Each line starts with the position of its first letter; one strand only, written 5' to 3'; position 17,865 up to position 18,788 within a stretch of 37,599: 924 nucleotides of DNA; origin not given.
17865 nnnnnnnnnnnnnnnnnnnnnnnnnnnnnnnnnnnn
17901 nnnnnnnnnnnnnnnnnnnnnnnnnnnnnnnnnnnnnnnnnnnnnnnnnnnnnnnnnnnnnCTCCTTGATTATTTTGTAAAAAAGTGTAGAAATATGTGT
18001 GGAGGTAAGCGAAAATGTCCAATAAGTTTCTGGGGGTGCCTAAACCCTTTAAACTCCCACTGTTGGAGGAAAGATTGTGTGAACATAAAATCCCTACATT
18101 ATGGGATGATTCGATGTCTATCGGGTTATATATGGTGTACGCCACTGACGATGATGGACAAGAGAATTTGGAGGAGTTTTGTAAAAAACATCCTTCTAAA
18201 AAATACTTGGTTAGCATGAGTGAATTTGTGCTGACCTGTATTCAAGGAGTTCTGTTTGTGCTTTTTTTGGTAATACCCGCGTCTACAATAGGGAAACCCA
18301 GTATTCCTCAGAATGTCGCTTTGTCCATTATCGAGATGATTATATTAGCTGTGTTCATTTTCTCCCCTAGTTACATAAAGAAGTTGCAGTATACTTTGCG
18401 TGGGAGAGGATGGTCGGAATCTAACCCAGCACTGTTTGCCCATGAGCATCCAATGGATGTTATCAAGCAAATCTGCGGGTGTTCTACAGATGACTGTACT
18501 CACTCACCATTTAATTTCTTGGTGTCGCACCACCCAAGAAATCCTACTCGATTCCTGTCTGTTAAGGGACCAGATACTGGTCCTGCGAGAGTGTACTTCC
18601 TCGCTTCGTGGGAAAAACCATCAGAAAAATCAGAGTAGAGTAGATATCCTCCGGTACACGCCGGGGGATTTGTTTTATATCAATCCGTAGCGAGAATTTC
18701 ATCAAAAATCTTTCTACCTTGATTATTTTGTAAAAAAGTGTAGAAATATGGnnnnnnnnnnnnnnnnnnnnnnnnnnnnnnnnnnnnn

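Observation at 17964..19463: Tandemly duplicated small membrane-protein cassette: the flanks are nucleotide-identical but the interiors have diverged in a mosaic pattern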

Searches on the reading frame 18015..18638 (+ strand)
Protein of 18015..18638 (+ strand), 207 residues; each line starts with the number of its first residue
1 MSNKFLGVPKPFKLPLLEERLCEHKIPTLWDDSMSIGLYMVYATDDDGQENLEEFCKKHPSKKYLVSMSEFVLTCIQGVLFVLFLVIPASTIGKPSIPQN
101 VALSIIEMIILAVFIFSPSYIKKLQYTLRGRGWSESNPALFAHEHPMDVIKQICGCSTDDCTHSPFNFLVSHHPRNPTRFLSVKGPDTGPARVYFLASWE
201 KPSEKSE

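Call 5: search_protein_families(library=pfam, proteins=[window:18015-18638:+], max_evalue=1)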
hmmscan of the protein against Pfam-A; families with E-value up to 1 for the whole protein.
window:18015-18638:+ (207 aa): 0 families

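Call 6: search_protein_families(library=ncbifam, proteins=[window:18015-18638:+], max_evalue=1)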
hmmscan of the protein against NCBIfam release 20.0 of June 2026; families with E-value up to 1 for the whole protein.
window:18015-18638:+ (207 aa): 3 families
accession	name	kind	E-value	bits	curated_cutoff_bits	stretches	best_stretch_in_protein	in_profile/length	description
TIGR01102.1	yscR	equivalog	0.022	14.6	208.6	1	68-125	13-67/202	type III secretion system export apparatus subunit SctR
NF045993.1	MAG0130_MAG3770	subfamily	0.1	12.5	85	1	49-116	4-67/140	MAG0130/MAG3770 family membrane protein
NF011939.0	PRK15410.1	equivalog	0.15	11.3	400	1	26-93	15-80/265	DgsA anti-repressor MtfA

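Call 8: find_homologous_proteins(query=window:18015-18635:+, max_evalue=0.001)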
Query window:18015-18635:+ (207 aa): 2 proteins with E <= 0.001 among 149 candidates.
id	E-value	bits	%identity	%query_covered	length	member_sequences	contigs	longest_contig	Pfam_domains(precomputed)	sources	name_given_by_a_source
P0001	6.2e-139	479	100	100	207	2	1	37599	-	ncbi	-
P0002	4.9e-48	182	46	100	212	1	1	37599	-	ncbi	-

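Call 19: search_protein_representatives(alignment_id=A1)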
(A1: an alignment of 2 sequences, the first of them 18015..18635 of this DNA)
Query: 2 sequences, 214 profile positions. Proteins with E-value up to 0.001 (for the whole library): 9; up to 1e-10: 3; up to 1e-30: 2. The best 9 are listed.
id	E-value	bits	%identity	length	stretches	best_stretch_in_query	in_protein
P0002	3.1e-127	438.8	-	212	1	2-214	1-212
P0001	1.1e-120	417.4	-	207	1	2-214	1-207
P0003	7.9e-14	68.2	-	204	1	20-210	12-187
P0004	1.3e-10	57.7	-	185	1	34-208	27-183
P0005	2.4e-07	47.0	-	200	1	13-204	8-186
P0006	1.1e-06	44.9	-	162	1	48-210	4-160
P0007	6.4e-06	42.4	-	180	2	129-208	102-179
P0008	4.4e-05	39.6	-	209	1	41-211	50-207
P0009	5.9e-04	35.9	-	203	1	42-212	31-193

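Call 23: find_homologous_proteins(query=A2, max_evalue=0.01)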
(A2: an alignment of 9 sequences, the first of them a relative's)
Query A2 (9 sequences) (207 aa, profile of the alignment): 4 proteins with E <= 0.01 among 2649 candidates.
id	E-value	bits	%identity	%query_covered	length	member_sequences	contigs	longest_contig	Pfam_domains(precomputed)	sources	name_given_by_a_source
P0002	7.9e-65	236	46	100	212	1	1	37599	-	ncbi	-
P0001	1.0e-62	229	100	100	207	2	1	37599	-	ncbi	-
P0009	3.8e-49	185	26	77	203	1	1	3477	-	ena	-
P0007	1.5e-46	177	21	77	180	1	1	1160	-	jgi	jgi:hypothetical protein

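Call 24: find_encoding_contigs(protein=P0001, flank=2000, max_places=4)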
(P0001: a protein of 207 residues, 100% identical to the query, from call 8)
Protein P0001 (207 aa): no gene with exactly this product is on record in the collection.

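Call 25: find_encoding_contigs(protein=P0009, flank=5000)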
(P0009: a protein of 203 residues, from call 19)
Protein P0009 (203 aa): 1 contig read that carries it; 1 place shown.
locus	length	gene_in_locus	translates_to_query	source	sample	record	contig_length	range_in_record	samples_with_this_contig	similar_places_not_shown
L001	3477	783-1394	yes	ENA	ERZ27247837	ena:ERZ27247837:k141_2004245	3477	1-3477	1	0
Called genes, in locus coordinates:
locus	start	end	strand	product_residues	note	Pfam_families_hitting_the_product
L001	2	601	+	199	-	?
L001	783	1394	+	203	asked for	-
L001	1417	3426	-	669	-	PF17849:OB_Dis3, PF17876:CSD2, PF00773:RNB, PF00575:S1 (weak)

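Call 26: find_encoding_contigs(protein=P0007, flank=5000)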
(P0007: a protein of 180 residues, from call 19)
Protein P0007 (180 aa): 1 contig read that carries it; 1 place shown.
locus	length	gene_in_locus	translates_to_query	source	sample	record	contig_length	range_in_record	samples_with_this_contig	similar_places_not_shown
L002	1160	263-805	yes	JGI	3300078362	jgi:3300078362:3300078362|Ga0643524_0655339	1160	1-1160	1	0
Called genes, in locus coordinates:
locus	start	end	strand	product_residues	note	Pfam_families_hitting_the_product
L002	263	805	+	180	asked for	-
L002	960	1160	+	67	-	?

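Call 28: search_protein_families(library=pfam, proteins=[L001:2-601:+, L002:960-1160:+], max_evalue=0.01)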
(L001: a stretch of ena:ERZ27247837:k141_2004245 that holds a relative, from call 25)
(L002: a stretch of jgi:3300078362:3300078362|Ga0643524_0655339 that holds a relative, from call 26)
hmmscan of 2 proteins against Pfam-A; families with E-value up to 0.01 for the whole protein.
L001:2-601:+ (199 aa): 2 families
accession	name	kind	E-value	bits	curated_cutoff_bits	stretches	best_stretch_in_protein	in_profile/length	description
PF02463.25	SMC_N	-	3.9e-27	95.6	40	1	51-184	112-219/220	RecF/RecN/SMC N terminal domain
PF13558.12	SbcC_Walker_B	-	0.0045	17.6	27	0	98-147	29-87/90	SbcC/RAD50-like, Walker B motif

L002:960-1160:+ (67 aa): 0 families

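Call 36: find_related_loci(query=A1, collection=metagenome_contigs, flank=4000)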
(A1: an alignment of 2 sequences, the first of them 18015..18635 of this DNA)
Query A1 (207 aa) in metagenome_contigs; peptide patterns used: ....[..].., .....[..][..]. (x = any residue, [..] = any of these).
600 stretches matched a pattern (row limit reached: there are more); 1 encode a relative of the query (tblastn E <= 1e-3); 1 distinct loci.
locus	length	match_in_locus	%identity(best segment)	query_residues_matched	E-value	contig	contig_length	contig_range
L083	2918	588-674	45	53-81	4e-7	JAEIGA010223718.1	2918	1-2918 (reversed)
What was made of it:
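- Tried and rejected: The scan of metagenome contigs with A1 used only the N-terminal motifs and returned one unrelated locus (call 36).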

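Call 40: search_protein_families(library=pfam, proteins=[L083:363-947:+, P0003, P0004, P0005, P0008, P0009], max_evalue=1)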
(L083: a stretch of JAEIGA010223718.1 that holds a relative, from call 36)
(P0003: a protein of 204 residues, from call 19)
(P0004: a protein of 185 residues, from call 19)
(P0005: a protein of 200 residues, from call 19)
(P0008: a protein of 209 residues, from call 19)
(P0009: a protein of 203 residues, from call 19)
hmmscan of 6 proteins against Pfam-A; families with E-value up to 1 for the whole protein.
L083:363-947:+ (195 aa): 2 families
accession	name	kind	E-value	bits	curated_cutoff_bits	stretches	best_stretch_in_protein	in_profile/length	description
PF25432.1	FF_PRPF40A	-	0.029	14.6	27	1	56-80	7-31/60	PRPF40A-like, FF domain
PF19567.5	CpsB_CapC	-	0.1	12.4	27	1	139-186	61-108/234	Capsular polysaccharide synthesis, CpsB/CapC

P0003 (204 aa): 1 family
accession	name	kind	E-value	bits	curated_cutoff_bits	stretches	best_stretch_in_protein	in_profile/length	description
PF20990.2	DUF2207_C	-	0.049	13.8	33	1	54-113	132-195/247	Predicted membrane protein (DUF2207) C-terminal domain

P0004 (185 aa): 3 families
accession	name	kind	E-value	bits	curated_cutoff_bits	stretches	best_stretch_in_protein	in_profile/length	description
PF02949.25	7tm_6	-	0.016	14.7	25.8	1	36-100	177-243/313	7tm Odorant receptor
PF14378.12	PAP2_3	-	0.12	12.6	27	1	48-103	18-74/190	PAP2 superfamily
PF20990.2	DUF2207_C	-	0.17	12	33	1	23-102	103-183/247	Predicted membrane protein (DUF2207) C-terminal domain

P0005 (200 aa): 1 family
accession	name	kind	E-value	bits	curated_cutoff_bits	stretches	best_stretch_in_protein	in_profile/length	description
PF20990.2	DUF2207_C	-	0.0019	18.4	33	1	31-117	105-191/247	Predicted membrane protein (DUF2207) C-terminal domain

P0008 (209 aa): 0 families

P0009 (203 aa): 0 families

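Call 44: find_encoding_contigs(protein=P0003, flank=5000)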
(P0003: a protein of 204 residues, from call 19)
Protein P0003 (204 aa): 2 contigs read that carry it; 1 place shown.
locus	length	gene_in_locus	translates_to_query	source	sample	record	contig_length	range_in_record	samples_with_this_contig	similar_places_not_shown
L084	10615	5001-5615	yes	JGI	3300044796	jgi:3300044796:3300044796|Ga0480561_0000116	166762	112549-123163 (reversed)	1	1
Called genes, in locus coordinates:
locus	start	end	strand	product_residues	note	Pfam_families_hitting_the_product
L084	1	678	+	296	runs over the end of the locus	PF01029:NusB, PF00293:NUDIX (weak)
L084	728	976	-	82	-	-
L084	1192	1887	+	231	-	PF22935:RM44_endonuclase, PF14622:Ribonucleas_3_3, PF00636:Ribonuclease_3, PF00035:dsrm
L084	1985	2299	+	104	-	-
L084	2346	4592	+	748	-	PF02463:SMC_N, PF13175:AAA_15, PF13476:AAA_23, PF13304:AAA_21 (faint)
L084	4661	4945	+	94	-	PF01541:GIY-YIG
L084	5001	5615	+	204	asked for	-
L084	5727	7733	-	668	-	PF17849:OB_Dis3, PF17876:CSD2, PF00773:RNB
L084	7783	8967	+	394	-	-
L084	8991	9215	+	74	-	-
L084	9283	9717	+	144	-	PF00886:Ribosomal_S16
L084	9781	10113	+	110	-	PF13083:KH_KhpA-B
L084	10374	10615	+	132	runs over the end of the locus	-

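Call 45: find_encoding_contigs(protein=P0004, flank=5000)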
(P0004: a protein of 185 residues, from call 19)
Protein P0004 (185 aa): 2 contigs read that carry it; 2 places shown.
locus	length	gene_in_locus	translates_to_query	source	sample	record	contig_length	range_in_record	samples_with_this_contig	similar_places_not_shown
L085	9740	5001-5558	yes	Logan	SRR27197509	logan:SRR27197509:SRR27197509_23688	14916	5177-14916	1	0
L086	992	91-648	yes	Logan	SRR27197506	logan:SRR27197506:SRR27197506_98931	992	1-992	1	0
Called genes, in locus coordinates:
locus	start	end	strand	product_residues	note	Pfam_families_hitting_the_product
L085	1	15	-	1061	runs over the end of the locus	PF02811:PHP, PF07733:DNA_pol3_alpha, PF17657:DNA_pol3_finger, PF14579:HHH_6, PF01336:tRNA_anti-codon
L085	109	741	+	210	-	PF01351:RNase_HII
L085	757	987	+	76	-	PF01783:Ribosomal_L32p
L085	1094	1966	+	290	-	PF01029:NusB, PF00293:NUDIX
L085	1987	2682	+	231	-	PF22935:RM44_endonuclase, PF14622:Ribonucleas_3_3, PF00636:Ribonuclease_3, PF00035:dsrm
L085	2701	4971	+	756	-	PF00005:ABC_tran (faint), PF02463:SMC_N, PF13175:AAA_15, PF13476:AAA_23, PF13304:AAA_21 (weak)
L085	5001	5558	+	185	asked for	-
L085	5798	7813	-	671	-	PF08206:OB_RNB (weak), PF17849:OB_Dis3 (weak), PF17876:CSD2, PF00773:RNB, PF18614:RNase_II_C_S1 (faint)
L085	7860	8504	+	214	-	PF06790:UPF0259 (weak), PF06161:DUF975 (weak), PF10110:GPDPase_memb (weak)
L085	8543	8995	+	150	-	PF00173:Cyt-b5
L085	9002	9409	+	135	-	PF07681:DoxX (weak)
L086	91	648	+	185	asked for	-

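Call 46: find_encoding_contigs(protein=P0005, flank=5000)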
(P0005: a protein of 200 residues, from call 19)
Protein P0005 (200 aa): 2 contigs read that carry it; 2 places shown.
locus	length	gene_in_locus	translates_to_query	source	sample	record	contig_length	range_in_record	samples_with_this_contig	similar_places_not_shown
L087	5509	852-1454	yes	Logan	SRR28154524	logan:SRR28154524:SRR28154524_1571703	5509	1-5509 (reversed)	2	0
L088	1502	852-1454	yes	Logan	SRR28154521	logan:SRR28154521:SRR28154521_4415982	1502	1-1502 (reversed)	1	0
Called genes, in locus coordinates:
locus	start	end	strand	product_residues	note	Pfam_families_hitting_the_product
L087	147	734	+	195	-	PF01195:Pept_tRNA_hydro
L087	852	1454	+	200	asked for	-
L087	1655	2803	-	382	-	PF21543:CvfB_2nd (faint), PF21710:Spt6_S1 (faint), PF23459:S1_RRP5 (faint), PF00575:S1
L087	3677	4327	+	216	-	PF13483:Lactamase_B_3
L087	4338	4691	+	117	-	-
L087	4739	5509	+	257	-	?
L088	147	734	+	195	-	PF01195:Pept_tRNA_hydro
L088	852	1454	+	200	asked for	-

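Call 47: find_encoding_contigs(protein=P0006, flank=5000)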
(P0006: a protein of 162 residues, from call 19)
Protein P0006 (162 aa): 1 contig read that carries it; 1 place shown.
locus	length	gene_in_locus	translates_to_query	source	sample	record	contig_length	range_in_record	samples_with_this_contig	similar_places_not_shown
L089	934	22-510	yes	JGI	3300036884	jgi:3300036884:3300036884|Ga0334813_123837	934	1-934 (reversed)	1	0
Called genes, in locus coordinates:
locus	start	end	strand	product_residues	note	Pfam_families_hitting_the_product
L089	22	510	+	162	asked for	-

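Call 48: find_encoding_contigs(protein=P0008, flank=5000)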
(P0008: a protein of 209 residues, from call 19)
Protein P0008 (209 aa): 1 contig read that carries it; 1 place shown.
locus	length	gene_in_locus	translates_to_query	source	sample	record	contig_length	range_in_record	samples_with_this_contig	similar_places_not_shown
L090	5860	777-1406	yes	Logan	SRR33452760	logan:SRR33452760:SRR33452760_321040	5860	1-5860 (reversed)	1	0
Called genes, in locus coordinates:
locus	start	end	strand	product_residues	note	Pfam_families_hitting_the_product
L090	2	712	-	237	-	?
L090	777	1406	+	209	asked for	-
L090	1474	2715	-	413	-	PF13506:Glyco_transf_21, PF03142:Chitin_synth_2 (faint), PF00535:Glycos_transf_2, PF10111:Glyco_tranf_2_2, PF13641:Glyco_tranf_2_3, PF13632:Glyco_trans_2_3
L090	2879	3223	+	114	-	-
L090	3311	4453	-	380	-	PF01409:tRNA-synt_2d, PF03147:FDX-ACB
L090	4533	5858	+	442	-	?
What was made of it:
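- The family is single-copy in all other loci recovered (calls 25, 26, 44-48).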

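Call 54: predict_structure(alignment_id=A2)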
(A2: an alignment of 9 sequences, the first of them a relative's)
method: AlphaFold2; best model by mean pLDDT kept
length: 207 residues; sequences in the alignment: 9
mean_pLDDT: 77.4   pTM: 0.66
mean pLDDT of the five models: 77.4, 76.7, 74.9, 73.9, 72.4
residues with pLDDT >= 90: 37; 70-90: 113; 50-70: 56; < 50: 1
segments of 3 or more residues with pLDDT < 50: none
pLDDT, mean of each block of 10 residues (from residue 1): 59 71 68 80 94 92 79 78 70 67 79 78 87 91 76 67 73 92 72 82 71
secondary structure, 60 per line:
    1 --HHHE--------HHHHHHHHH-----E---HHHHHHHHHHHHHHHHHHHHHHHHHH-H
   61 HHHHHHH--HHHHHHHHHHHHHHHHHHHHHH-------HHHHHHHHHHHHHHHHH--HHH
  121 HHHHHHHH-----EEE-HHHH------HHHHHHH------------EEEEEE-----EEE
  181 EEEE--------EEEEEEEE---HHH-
elements in order: H15-23 H33-58 H60-67 H70-91 H99-115 H118-128 E134-136 H138-141 H148-154 E167-172 E178-184 E193-200
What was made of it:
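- On Cassette-based antigenic or phase variation (pilE/pilS, vls, bab-like): The AF2 model is consistent with this (call 54).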

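Call 67: fold_search(model_id=the predicted structure, library=pdb)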
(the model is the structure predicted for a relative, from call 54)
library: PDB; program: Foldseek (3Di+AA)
matches with E <= 10: 197; with E <= 0.001: 0
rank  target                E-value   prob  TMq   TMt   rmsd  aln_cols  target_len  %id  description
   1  4cti_D                1.0e+00  0.12  0.22  0.21  19.7       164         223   14  Escherichia coli EnvZ histidine kinase catalytic part fused to Archaeoglobus fulgidus Af1503 HAMP domain (released 2014-04-09)
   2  3pe7                  1.5e+00  0.30  0.16  0.09   3.1        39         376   26  Oligogalacturonate lyase in complex with manganese (released 2010-11-03)
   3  5it7_hh               1.6e+00  0.28  0.22  0.36  11.7        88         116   16  Structure of the Kluyveromyces lactis 80S ribosome in complex with the cricket paralysis virus IRES and eEF2 (released 2016-05-18)
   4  8gym_B                1.7e+00  0.10  0.18  0.10  13.6       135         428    7  Cryo-EM structure of Tetrahymena thermophila respiratory mega-complex MC IV2+(I+III2+II)2 (released 2023-06-14)
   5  8br8_Li               1.9e+00  0.33  0.23  0.36   8.0        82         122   16  Giardia ribosome in POST-T state (A1) (released 2023-03-15)
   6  1ome_A                2.1e+00  0.04  0.12  0.11   9.2        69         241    7  CRYSTAL STRUCTURE OF THE OMEGA LOOP DELETION MUTANT (RESIDUES 163-178 DELETED) OF BETA-LACTAMASE FROM STAPHYLOCOCCUS A (released 1998-05-27)
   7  8c3a_CC               2.2e+00  0.20  0.24  0.37   9.5        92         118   12  Crystal structure of ailanthone bound to the Candida albicans 80S ribosome (released 2024-01-10)
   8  1g73_A                2.3e+00  0.12  0.24  0.29   8.9       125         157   13  CRYSTAL STRUCTURE OF SMAC BOUND TO XIAP-BIR3 DOMAIN (released 2001-01-10)
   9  8a7f_B                2.3e+00  0.03  0.15  0.11  15.5       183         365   12  Crystal structure of a chimeric LOV-Histidine kinase SB2F1-I66R mutant (asymmetrical variant, trigonal form with long  (released 2024-01-10)
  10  2axj_A                2.3e+00  0.02  0.11  0.09   8.6        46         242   15  Crystal structures of T cell receptor beta chains related to rheumatoid arthritis (released 2005-09-20)
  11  6woo_h                2.5e+00  0.20  0.24  0.38   9.5        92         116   12  CryoEM structure of yeast 80S ribosome with Met-tRNAiMet, eIF5B, and GDP (released 2020-09-23)
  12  8oeq_CC               2.6e+00  0.28  0.23  0.36   8.2        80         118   14  Crystal structure of the Candida albicans 80S ribosome in complex with Paromomycin (250uM) (released 2024-09-25)
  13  9uoz_D                2.8e+00  0.05  0.16  0.28  13.3        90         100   16  Structure of Echinococcus multilocularis Cystatin B (released 2025-08-20)
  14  8oj3_AI               2.9e+00  0.33  0.23  0.37   3.8        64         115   12  Crystal structure of the Candida albicans 80S ribosome in complex with geneticin G418 (rotated state) (released 2024-10-09)
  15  2x0l_A                3.1e+00  0.11  0.22  0.09  10.1       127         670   15  Crystal structure of a neuro-specific splicing variant of human histone lysine demethylase LSD1. (released 2010-03-02)
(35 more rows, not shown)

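Call 73: list_cluster_members(proteins=[P0001, P0002])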
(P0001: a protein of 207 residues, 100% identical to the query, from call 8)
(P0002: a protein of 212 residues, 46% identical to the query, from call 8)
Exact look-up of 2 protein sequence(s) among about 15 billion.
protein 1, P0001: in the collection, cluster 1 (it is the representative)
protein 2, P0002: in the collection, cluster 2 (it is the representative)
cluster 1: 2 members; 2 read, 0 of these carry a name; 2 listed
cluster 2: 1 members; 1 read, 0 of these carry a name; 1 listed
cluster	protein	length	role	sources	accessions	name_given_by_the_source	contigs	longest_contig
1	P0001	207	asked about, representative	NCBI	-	-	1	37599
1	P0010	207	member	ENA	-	-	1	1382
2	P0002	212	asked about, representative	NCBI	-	-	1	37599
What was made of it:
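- No third allele or A-only/B-only contig was found in 5.8 billion proteins (calls 8, 23, 73).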

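Call 75: find_encoding_contigs(protein=P0010, flank=5000)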
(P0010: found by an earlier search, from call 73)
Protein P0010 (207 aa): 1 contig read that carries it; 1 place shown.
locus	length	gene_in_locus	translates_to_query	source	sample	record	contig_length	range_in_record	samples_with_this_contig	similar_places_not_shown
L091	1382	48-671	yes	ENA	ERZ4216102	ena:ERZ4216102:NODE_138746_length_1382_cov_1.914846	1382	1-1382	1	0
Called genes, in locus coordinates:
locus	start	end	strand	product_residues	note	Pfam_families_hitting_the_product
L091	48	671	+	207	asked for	-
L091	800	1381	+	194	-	?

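Call 84: search_protein_families(library=padloc, alignment_id=A2, max_evalue=0.1)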
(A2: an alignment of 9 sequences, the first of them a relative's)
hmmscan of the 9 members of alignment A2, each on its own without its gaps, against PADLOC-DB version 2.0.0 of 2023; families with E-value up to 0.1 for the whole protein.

A. member 1, P0001 (207 aa): 0 families

B. families by the number of members that match (of 9 scanned): 0 families

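Call 85: search_protein_families(library=phrogs, alignment_id=A2, max_evalue=0.1)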
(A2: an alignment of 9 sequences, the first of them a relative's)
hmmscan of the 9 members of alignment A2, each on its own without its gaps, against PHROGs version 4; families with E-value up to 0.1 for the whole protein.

A. member 1, P0001 (207 aa): 1 family
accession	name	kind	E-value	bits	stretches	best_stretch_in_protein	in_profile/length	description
phrog_3754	-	unknown function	0.00012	23.4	1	39-80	86-126/145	-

B. families by the number of members that match (of 9 scanned): 4 families
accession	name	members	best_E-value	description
phrog_3754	-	1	0.00012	-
phrog_26478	-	1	0.0027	-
phrog_12314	-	1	0.038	-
phrog_18744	-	1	0.049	-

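Call 86: search_solved_structures(query=A2, max_evalue=1)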
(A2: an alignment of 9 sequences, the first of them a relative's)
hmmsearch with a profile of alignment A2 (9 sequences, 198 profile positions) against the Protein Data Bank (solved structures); distinct sequences matched with E-value up to 1: 4.
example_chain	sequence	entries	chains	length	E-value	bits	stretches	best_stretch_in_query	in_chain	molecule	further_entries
1k99_A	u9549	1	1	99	0.069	16.2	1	5-56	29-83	Upstream binding factor 1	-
8hf2_A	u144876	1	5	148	0.082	15.9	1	55-109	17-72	PRA1 family protein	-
7dqk_A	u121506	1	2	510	0.16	15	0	75-125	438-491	Protein DETOXIFICATION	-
4eqf_A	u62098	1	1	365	0.6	13.1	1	12-67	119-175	PEX5-related protein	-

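Call 87: search_protein_families(library=phrogs, proteins=[L083:363-947:+, P0001, P0002], max_evalue=0.01)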
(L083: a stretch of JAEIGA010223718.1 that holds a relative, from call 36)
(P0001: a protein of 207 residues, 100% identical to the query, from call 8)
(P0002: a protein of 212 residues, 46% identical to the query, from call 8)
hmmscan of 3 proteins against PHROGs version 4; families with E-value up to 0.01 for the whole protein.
L083:363-947:+ (195 aa): 2 families
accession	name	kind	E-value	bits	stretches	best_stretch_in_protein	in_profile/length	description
phrog_3754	-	unknown function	5.7e-25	89.3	1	1-120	7-143/145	-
phrog_15863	-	unknown function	3.8e-10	40.6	1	2-125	3-125/312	-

P0001 (207 aa): 1 family
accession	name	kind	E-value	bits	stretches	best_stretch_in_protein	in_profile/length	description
phrog_3754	-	unknown function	0.00012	23.4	1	39-80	86-126/145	-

P0002 (212 aa): 0 families
